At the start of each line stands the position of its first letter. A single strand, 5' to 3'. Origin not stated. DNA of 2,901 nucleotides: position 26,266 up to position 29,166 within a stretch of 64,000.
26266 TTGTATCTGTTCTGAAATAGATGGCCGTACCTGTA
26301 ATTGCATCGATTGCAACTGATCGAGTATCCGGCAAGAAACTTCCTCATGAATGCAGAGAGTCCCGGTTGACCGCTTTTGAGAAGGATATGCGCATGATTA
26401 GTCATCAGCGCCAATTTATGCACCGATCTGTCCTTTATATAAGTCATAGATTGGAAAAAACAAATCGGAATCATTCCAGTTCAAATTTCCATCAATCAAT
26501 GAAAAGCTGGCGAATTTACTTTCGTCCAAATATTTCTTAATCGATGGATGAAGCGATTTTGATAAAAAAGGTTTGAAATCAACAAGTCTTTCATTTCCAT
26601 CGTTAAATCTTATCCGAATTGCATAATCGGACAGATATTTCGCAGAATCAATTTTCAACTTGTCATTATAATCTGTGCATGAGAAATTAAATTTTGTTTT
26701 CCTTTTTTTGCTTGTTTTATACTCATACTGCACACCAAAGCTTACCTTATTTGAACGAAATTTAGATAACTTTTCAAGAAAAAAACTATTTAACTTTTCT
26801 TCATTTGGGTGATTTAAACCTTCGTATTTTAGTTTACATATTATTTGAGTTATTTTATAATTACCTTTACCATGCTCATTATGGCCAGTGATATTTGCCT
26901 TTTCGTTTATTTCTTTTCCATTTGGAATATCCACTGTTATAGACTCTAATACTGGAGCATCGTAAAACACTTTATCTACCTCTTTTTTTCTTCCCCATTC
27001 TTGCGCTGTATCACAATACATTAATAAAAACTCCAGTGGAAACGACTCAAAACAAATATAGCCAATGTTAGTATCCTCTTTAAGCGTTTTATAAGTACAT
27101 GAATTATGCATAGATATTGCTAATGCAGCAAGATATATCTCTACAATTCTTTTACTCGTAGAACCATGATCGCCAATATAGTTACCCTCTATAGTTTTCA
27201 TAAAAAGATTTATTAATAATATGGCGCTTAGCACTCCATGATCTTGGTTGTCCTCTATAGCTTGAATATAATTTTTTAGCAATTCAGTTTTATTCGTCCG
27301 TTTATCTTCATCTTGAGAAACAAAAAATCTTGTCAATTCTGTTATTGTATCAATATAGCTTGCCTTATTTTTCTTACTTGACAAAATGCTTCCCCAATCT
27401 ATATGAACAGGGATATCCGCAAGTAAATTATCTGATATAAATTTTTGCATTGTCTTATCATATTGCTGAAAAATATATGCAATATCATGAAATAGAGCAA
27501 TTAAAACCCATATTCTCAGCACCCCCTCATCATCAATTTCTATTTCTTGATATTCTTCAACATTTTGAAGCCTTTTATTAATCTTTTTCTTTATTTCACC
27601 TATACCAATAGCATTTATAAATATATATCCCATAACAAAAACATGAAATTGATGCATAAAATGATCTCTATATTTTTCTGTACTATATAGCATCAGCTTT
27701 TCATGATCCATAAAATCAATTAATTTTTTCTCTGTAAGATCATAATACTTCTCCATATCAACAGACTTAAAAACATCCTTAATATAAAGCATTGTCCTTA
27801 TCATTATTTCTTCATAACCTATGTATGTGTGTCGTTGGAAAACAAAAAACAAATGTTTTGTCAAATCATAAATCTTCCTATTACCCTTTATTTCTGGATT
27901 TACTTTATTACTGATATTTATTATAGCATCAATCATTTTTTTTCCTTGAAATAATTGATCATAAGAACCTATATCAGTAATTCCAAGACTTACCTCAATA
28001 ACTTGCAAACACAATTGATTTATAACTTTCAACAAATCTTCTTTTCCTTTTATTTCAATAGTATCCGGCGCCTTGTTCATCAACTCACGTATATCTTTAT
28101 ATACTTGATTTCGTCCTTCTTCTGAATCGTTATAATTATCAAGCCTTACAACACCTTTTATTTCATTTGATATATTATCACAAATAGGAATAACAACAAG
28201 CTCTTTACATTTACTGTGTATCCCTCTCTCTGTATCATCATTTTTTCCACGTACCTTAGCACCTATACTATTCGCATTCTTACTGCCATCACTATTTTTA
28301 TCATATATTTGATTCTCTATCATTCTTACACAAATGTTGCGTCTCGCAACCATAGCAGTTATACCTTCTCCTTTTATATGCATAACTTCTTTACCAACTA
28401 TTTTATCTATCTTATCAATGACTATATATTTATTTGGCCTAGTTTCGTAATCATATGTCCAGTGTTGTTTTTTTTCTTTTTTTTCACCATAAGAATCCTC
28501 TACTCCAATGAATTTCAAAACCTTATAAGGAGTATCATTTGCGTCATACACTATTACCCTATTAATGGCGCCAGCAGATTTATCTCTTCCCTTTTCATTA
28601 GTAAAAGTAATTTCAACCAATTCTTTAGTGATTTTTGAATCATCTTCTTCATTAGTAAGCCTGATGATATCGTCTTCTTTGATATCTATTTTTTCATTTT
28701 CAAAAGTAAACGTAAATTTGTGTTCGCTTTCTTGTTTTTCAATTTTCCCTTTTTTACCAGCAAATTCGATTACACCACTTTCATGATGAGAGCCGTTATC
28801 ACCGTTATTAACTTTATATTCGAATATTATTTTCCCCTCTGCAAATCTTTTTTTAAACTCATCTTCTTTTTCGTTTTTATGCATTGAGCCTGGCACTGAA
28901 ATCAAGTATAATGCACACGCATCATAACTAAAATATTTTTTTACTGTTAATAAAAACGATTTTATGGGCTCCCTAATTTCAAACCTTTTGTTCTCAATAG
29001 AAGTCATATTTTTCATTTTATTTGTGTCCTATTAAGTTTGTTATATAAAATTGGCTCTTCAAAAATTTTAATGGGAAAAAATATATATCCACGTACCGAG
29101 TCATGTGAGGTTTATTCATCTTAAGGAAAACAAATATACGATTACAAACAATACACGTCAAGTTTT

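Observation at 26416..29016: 866-aa AT-rich single protein combining a split GAF-like sensor, an HD-superfamily-like core and a C-terminal DUF2442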

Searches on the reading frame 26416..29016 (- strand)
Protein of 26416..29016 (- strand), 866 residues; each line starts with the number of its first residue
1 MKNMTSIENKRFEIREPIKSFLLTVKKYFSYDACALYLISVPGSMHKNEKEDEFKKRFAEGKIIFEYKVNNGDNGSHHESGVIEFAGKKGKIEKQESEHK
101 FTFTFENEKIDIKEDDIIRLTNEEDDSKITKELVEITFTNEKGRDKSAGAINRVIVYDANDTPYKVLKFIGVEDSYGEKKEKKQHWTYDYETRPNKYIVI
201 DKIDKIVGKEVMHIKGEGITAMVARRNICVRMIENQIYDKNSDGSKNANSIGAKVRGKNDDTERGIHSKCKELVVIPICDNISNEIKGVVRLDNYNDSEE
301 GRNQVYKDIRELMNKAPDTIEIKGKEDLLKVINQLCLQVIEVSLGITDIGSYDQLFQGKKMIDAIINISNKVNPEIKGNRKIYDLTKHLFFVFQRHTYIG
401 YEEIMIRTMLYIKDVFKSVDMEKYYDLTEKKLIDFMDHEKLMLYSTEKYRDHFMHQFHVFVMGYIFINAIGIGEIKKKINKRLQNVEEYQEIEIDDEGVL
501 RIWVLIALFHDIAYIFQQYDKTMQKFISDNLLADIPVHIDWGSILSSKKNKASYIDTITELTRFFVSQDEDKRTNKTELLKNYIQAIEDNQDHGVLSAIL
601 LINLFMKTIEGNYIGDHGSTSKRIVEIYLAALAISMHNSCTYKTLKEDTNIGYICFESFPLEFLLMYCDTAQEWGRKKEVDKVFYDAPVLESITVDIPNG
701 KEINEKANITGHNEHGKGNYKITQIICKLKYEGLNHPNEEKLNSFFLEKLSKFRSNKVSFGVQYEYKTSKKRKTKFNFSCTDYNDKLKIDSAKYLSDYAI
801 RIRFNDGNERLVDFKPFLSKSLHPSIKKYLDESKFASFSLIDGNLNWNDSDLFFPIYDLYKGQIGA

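Call 3: search_protein_families(library=pfam, proteins=[window:26416-29016:-], max_evalue=10)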
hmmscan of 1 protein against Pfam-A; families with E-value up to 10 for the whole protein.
window:26416-29016:- (866 aa): 2 families
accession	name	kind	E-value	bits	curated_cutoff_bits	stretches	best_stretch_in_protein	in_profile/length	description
PF10387.14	DUF2442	-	8e-07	29.6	23.9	1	789-863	1-70/72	Protein of unknown function (DUF2442)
PF22434.1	PilW_C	-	0.068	13.4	27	1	311-347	46-82/128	PilW, C-terminal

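Call 4: search_protein_families(library=padloc, proteins=[window:26416-29016:-], max_evalue=10)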
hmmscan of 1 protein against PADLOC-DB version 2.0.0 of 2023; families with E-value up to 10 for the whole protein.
window:26416-29016:- (866 aa): 2 families
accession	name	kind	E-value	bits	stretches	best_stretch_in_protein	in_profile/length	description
PDLC01456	Cas3a2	-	0.057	11.5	1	444-528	6-75/207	CAS-I; effector_G3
PDLC01613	Csm3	-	0.71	8.7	1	103-225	76-150/177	"CAS-III-A,CAS-III-D; effector_G7"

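Call 5: search_protein_families(library=ncbifam, proteins=[window:26416-29016:-], max_evalue=10)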
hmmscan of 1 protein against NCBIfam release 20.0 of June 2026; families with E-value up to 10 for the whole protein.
window:26416-29016:- (866 aa): 1 family
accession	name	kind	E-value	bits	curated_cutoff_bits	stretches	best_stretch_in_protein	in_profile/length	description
NF048016.1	antoxin_DhiA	equivalog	0.0021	18.5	200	1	788-852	3-62/160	type II toxin-antitoxin system antitoxin DhiA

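Call 6: find_homologous_proteins(query=window:26416-29016:-, max_evalue=0.001)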
Query window:26416-29016:- (866 aa): 39 proteins with E <= 0.001 among 8000 candidates.
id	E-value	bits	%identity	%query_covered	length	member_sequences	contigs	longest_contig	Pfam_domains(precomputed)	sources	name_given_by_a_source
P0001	0.0e+0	1943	100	100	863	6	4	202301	PF10387.15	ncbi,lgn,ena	-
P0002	0.0e+0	1631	85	100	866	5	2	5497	PF10387.15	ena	-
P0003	0.0e+0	1463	83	91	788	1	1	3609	-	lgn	-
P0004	0.0e+0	1164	69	91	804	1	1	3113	-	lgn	-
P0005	0.0e+0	1018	64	90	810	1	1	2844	-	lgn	-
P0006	2.5e-296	1004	62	90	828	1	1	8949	-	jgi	jgi:hypothetical protein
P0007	7.3e-277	939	58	90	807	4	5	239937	-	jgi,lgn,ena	-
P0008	1.1e-274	932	60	90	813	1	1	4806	-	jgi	jgi:hypothetical protein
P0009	2.6e-186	640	50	73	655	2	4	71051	-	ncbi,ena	-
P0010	2.9e-183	630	49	72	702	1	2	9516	-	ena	-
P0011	2.0e-158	547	45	71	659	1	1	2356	-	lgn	-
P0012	1.5e-144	502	44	71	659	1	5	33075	-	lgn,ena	-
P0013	3.8e-142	494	57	54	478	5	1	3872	-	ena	-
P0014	4.0e-140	487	43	72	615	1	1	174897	-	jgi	jgi:hypothetical protein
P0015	1.4e-129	452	45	59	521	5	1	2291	-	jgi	-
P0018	6.8e-104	367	39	62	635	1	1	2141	PF01590.33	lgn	-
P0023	4.4e-90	321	34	88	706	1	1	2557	PF13185.13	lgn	-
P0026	5.5e-69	252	33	61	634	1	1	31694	-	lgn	-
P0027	1.5e-67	247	34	70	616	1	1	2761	PF13185.13,PF01590.33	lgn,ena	-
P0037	1.4e-46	177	28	68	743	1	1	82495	-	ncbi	-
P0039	6.1e-41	159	34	43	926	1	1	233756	-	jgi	jgi:hypothetical protein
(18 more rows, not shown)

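Call 7: search_solved_structures(query=window:26416-29016:-, max_evalue=10, show_alignments=3)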
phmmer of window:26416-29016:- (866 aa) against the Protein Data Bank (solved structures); distinct sequences matched with E-value up to 10: 0.

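Call 14: search_protein_families(library=pfam, alignment_id=A1, max_evalue=0.1)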
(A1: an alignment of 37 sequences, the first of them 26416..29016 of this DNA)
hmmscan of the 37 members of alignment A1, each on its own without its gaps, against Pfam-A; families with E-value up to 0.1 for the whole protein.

A. member 1, window:26416-29016:- (866 aa): 2 families
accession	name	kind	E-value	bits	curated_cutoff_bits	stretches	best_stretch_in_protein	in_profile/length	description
PF10387.14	DUF2442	-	8e-07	29.6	23.9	1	789-863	1-70/72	Protein of unknown function (DUF2442)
PF22434.1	PilW_C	-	0.068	13.4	27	0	311-347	46-82/128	PilW, C-terminal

B. families by the number of members that match (of 37 scanned): 7 families
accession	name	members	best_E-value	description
PF13185.12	GAF_2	10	2.8e-09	GAF domain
PF01590.32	GAF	9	1.4e-06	GAF domain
PF10387.14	DUF2442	2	6.6e-11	Protein of unknown function (DUF2442)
PF00659.24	POLO_box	1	0.0036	POLO box duplicated region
PF09027.15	GTPase_binding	1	0.024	GTPase binding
PF03730.19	Ku_C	1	0.041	Ku70/Ku80 C-terminal arm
PF22434.1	PilW_C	1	0.068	PilW, C-terminal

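Call 15: search_solved_structures(query=A1, max_evalue=10, show_alignments=3)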
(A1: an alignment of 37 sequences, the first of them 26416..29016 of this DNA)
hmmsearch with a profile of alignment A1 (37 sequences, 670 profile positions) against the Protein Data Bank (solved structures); distinct sequences matched with E-value up to 10: 4.
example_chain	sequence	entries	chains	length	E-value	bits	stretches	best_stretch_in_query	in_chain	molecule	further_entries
8rxa_A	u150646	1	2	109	0.14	13.7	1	160-258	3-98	AP2 domain transcription factor AP2-O5, putative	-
3h51_A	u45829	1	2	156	0.24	13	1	70-133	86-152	Putative calcium/calmodulin dependent protein kinase II association domain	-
2zmf_A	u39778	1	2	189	0.27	12.8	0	9-42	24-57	cAMP and cAMP-inhibited cGMP 3',5'-cyclic phosphodiesterase 10A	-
1ci0_A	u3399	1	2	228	0.78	11.3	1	82-154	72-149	PROTEIN (PNP OXIDASE)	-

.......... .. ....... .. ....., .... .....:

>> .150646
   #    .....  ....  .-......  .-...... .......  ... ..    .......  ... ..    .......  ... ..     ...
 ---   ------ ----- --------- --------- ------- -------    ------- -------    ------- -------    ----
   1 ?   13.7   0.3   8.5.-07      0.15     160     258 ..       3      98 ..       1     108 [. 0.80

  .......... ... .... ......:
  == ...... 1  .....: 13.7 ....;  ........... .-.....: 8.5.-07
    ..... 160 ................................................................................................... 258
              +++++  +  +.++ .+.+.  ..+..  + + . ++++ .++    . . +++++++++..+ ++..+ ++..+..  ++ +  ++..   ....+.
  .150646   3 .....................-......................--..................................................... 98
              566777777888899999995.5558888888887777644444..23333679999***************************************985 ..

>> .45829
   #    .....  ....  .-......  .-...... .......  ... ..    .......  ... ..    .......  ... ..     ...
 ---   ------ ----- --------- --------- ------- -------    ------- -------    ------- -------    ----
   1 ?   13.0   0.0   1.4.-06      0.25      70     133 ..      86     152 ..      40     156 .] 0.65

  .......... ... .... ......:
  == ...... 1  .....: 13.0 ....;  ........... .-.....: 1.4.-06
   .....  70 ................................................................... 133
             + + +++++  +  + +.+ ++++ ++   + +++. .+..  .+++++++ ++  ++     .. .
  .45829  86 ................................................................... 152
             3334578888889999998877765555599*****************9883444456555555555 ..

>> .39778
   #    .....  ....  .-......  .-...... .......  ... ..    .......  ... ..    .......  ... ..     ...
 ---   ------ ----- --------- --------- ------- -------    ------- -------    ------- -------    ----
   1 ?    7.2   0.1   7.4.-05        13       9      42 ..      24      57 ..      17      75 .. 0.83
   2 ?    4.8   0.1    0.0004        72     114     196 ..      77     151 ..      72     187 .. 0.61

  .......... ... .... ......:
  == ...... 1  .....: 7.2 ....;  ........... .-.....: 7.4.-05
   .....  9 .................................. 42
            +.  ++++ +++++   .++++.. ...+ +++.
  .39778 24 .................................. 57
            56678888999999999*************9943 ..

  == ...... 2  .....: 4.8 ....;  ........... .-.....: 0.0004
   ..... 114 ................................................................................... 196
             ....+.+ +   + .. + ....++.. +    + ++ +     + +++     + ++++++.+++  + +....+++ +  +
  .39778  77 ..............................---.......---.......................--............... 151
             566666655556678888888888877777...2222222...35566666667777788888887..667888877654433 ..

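Call 18: search_protein_representatives(protein=window:26416-29016:-)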
Query: 866 residues. Proteins with E-value up to 0.001 (for the whole library): 1048; up to 1e-10: 311; up to 1e-30: 48. The best 150 are listed.
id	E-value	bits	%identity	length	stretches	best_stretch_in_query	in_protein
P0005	0.0e+00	1017.6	70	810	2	313-781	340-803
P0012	4.8e-145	501.5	47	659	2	162-778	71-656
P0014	1.3e-140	486.8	47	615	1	161-777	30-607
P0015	4.4e-130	452.0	49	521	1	260-776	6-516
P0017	1.1e-114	401.0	43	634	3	163-695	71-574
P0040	8.0e-106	371.7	43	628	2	163-694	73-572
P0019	8.2e-103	361.8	42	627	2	158-697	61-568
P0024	3.1e-90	320.2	40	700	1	9-704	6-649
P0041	1.8e-70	254.8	37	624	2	164-689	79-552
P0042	1.5e-69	251.8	49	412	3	374-500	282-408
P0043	2.4e-69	251.1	39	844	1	159-677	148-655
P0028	2.5e-64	234.5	36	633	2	164-680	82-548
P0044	2.0e-63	231.5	36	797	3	301-697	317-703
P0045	2.8e-63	231.0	35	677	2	164-770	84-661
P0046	5.8e-60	220.1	37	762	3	349-739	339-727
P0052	3.7e-45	171.1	32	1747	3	363-683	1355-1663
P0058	7.5e-44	166.7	32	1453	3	353-684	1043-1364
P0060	8.0e-43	163.3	39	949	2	381-679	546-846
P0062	6.7e-42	160.3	30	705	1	177-701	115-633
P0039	2.0e-41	158.8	36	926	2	357-698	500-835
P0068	2.7e-38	148.4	32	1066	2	337-696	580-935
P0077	5.5e-29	117.6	38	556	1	430-678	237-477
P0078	7.2e-27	110.6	37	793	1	429-679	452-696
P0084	3.4e-23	98.4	38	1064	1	429-679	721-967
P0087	9.1e-23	97.0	38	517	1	433-678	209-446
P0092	2.1e-22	95.8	38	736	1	426-678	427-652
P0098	1.5e-21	92.9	33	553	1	401-695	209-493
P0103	3.9e-21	91.6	31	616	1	417-682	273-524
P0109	4.2e-20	88.2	37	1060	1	434-677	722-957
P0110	5.5e-20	87.8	35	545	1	432-678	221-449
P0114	1.6e-19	86.2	34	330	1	435-677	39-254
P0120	5.3e-19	84.5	35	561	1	435-678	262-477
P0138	8.5e-18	80.6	38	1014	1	430-679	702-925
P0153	8.0e-17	77.3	32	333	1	435-686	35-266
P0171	1.0e-15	73.7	35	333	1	432-679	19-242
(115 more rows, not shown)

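Call 20: search_protein_families(library=pfam, proteins=[P0052, P0058, P0060, P0068, P0084, P0109, P0138, P0114, P0153, P0171], max_evalue=0.01)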
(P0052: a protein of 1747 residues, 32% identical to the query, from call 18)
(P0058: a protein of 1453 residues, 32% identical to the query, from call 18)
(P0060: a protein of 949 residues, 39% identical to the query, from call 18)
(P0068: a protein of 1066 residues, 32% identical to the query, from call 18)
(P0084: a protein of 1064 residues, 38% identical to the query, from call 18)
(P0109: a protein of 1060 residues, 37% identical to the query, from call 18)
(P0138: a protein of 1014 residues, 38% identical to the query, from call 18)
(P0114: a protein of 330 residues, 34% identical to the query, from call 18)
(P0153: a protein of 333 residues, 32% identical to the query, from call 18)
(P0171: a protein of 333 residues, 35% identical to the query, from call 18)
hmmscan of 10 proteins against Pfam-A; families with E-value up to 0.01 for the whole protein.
P0052 (1747 aa): 1 family
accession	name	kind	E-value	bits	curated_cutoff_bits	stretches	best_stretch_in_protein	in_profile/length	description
PF11887.13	Mce4_CUP1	-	0.00053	20.1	32.6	0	939-1005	115-180/222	Cholesterol uptake porter CUP1 of Mce4, putative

P0058 (1453 aa): 0 families

P0060 (949 aa): 0 families

P0068 (1066 aa): 1 family
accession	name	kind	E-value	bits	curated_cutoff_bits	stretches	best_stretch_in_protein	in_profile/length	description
PF16331.10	TolA_bind_tri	-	0.00012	22.5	30.1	0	424-469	6-53/76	TolA binding protein trimerisation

P0084 (1064 aa): 3 families
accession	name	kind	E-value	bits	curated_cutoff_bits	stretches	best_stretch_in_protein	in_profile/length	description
PF01590.32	GAF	-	1.4e-22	81.1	22.4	3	398-448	84-133/133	GAF domain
PF13185.12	GAF_2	-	2.7e-20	73.4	28.6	2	378-448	63-135/136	GAF domain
PF13492.12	GAF_3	-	5.7e-13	49.8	27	1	405-448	84-127/129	GAF domain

P0109 (1060 aa): 4 families
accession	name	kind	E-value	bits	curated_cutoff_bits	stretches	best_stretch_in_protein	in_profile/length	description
PF13185.12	GAF_2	-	3.1e-28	99.1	28.6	3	32-188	3-136/136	GAF domain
PF01590.32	GAF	-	1.6e-21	77.7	22.4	2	36-187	5-133/133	GAF domain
PF13492.12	GAF_3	-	1e-09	39.3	27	0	409-451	84-126/129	GAF domain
PF11849.14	DUF3369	-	0.0033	18.1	27.2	1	165-194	137-166/168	Domain of unknown function (DUF3369)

P0138 (1014 aa): 3 families
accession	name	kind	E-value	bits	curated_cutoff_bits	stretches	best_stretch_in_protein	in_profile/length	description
PF13185.12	GAF_2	-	9.8e-15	55.4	28.6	2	347-406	76-135/136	GAF domain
PF01590.32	GAF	-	2.5e-12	47.9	22.4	2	556-608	83-133/133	GAF domain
PF13492.12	GAF_3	-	2.9e-06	28.1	27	0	363-406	84-127/129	GAF domain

P0114 (330 aa): 0 families

P0153 (333 aa): 0 families

P0171 (333 aa): 0 families

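Call 21: predict_structure(alignment_id=A1)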
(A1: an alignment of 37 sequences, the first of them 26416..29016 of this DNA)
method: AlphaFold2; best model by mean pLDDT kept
length: 866 residues; sequences in the alignment: 37
mean_pLDDT: 80.9   pTM: 0.81
mean pLDDT of the five models: 80.9, 80.0, 79.0, 78.7, 77.2
residues with pLDDT >= 90: 351; 70-90: 347; 50-70: 79; < 50: 89
segments of 3 or more residues with pLDDT < 50: 1-9, 700-719, 783-795, 820-822, 828-830, 832-859, 861-866
pLDDT, mean of each block of 10 residues (from residue 1): 41 71 90 93 89 90 90 74 87 81 88 91 90 91 61 92 93 82 82 89 92 93 92 86 74 86 90 92 90 79 73 65 74 89 82 88 93 92 95 86 87 94 87 75 71 93 96 95 92 96 96 84 81 82 73 82 90 89 90 92 88 79 95 94 86 90 97 83 86 80 37 40 88 87 88 91 89 87 43 50 50 55 50 40 37 47 39
secondary structure, 60 per line:
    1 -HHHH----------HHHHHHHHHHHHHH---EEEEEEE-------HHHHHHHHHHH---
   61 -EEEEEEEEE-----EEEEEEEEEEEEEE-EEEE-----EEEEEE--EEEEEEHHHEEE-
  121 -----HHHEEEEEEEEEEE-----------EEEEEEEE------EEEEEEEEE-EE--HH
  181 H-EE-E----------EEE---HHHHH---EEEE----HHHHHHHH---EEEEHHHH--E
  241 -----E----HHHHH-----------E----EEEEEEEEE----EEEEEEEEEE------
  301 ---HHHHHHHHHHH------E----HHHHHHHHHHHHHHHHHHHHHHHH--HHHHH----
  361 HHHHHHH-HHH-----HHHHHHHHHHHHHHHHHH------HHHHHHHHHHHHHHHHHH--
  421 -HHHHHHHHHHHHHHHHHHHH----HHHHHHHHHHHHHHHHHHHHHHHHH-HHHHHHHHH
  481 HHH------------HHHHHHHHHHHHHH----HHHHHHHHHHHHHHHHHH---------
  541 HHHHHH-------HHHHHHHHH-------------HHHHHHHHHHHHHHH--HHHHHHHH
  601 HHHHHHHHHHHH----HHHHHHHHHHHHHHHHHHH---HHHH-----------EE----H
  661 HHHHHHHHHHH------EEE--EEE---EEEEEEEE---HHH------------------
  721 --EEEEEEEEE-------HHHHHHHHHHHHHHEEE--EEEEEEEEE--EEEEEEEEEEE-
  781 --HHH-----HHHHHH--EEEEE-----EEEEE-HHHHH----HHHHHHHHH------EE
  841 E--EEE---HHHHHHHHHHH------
elements in order (helices of 4 or more, strands of 3 or more residues): H2-5 H16-29 E33-39 H47-57 E62-70 E76-89 E91-94 E100-105 E108-113 E117-119 E129-139 E151-158 E165-173 E197-199 H203-207 E211-214 H219-226 E230-233 H234-237 H251-255 E272-280 E285-294 H304-314 H326-349 H352-356 H361-367 H377-394 H401-418 H422-441 H446-470 H472-483 H496-509 H514-531 H541-546 H554-562 H576-590 H593-612 H617-635 H639-642 H660-671 E678-680 E683-685 E689-696 E723-731 H739-752 E753-755 E758-766 E769-779 H791-796 E799-803 E809-813 H815-819 H824-832 E839-841 E844-846 H850-860
